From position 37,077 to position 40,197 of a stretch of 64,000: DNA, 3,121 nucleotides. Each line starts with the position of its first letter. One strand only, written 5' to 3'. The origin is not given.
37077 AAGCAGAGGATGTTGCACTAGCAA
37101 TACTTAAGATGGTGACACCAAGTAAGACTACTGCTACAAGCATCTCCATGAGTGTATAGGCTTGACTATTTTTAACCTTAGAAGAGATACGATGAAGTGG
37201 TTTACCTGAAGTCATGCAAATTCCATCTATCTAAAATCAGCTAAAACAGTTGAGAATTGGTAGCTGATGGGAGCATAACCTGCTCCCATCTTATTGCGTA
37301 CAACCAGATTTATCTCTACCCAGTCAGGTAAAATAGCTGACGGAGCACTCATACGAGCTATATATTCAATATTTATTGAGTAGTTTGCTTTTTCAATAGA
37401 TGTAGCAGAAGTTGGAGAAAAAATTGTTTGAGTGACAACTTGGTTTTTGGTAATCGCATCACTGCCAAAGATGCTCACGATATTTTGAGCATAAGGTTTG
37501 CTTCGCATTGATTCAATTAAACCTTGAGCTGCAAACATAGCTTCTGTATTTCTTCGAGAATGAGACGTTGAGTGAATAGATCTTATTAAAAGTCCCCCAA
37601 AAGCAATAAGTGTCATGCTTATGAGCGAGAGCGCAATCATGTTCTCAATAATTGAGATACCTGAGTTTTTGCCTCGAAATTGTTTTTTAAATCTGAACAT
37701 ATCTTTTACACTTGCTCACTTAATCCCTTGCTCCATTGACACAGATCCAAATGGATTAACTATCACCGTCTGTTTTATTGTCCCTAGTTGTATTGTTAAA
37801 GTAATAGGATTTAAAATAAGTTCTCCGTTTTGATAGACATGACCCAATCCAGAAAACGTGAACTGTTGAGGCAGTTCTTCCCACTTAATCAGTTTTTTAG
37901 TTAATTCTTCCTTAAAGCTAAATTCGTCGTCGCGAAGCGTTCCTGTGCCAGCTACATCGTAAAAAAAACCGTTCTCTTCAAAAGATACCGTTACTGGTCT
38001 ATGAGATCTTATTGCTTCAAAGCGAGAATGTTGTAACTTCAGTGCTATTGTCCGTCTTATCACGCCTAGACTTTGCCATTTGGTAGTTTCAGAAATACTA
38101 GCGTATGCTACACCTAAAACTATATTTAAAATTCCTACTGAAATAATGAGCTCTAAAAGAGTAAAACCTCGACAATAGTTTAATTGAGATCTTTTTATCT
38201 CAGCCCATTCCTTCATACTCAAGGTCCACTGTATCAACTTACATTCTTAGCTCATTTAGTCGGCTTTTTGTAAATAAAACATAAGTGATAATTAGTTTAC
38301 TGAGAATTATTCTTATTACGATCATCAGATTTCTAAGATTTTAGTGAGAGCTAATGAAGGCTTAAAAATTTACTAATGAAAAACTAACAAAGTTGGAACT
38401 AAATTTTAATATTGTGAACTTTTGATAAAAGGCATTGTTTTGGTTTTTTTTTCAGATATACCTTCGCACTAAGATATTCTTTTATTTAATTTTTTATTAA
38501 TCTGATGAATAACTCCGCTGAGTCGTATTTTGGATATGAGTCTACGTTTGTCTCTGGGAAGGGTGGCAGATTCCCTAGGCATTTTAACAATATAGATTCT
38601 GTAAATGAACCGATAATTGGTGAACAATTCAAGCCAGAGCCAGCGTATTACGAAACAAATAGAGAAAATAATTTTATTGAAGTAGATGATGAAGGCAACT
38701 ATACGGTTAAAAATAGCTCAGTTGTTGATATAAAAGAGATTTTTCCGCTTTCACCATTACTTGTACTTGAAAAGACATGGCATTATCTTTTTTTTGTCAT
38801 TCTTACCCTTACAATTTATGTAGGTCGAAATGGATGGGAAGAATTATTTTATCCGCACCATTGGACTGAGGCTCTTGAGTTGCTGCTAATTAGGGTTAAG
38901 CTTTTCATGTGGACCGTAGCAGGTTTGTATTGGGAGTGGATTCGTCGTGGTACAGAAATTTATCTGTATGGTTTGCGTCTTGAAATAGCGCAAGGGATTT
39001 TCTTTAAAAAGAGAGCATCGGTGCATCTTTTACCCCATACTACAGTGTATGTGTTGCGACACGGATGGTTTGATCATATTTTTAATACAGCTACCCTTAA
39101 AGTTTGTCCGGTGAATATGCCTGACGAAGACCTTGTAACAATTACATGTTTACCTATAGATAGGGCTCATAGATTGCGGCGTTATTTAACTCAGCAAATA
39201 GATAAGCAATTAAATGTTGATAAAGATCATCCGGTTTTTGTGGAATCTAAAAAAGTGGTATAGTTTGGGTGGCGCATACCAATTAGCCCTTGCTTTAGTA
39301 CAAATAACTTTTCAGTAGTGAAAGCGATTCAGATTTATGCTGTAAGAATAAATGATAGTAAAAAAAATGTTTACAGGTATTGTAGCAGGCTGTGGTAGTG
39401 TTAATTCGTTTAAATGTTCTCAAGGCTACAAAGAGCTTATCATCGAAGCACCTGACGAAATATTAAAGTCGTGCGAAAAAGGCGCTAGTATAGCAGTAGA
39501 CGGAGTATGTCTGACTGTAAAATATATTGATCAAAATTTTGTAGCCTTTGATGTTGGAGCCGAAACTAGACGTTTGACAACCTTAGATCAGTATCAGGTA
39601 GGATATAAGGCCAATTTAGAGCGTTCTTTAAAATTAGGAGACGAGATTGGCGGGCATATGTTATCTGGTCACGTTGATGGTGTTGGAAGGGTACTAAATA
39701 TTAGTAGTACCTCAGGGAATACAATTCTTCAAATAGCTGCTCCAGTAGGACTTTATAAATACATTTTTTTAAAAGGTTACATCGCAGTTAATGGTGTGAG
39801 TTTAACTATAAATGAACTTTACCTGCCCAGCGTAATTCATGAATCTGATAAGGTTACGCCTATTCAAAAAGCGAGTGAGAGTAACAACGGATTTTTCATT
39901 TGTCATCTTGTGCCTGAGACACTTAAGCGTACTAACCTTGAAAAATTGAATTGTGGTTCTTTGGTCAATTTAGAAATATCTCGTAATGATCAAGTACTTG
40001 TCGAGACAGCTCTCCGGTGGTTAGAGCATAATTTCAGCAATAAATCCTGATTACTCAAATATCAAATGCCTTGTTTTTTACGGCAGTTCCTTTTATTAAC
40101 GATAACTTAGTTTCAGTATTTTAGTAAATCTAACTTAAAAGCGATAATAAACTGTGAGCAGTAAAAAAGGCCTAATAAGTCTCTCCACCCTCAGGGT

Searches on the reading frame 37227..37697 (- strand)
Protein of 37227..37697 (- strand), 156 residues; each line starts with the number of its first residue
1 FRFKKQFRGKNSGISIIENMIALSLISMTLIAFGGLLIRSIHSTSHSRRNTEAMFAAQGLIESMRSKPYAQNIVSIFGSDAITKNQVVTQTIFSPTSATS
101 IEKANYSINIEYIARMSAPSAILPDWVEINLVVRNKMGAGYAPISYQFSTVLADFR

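Call 12: search_protein_families(library=pfam, proteins=[window:37227-37697:-], max_evalue=0.001)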
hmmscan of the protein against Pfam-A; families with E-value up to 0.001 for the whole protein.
window:37227-37697:- (156 aa): 1 family
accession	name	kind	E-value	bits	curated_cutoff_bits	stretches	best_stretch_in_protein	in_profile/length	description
PF22150.1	Tt1218-like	-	0.00028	21.3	27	1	36-74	2-40/76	Type IV pilin Tt1218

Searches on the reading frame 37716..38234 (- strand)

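Call 12: search_protein_families(library=pfam, proteins=[window:37716-38234:-], max_evalue=0.001)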
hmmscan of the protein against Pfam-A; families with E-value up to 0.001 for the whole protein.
window:37716-38234:- (172 aa): 2 families
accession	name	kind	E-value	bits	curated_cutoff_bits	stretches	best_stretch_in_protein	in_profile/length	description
PF07963.17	N_methyl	-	3.9e-07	29.8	21.2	1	19-44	2-27/27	Prokaryotic N-terminal methylation motif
PF12019.13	GspH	-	0.00024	22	21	1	62-161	4-106/108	Type II transport protein GspH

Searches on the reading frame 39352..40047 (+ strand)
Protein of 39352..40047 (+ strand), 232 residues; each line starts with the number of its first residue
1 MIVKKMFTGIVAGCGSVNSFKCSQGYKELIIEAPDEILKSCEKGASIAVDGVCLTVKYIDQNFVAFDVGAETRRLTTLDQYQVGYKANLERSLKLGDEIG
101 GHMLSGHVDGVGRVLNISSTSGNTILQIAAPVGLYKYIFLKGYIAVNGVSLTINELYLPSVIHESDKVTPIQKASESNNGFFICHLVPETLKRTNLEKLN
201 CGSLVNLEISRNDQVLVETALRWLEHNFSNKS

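Call 12: search_protein_families(library=pfam, proteins=[window:39352-40047:+], max_evalue=0.001)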
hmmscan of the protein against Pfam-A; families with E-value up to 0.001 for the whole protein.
window:39352-40047:+ (232 aa): 1 family
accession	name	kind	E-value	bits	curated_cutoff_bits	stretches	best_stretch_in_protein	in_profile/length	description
PF00677.23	Lum_binding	-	1e-40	138.1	27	2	105-209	1-85/86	Lumazine binding domain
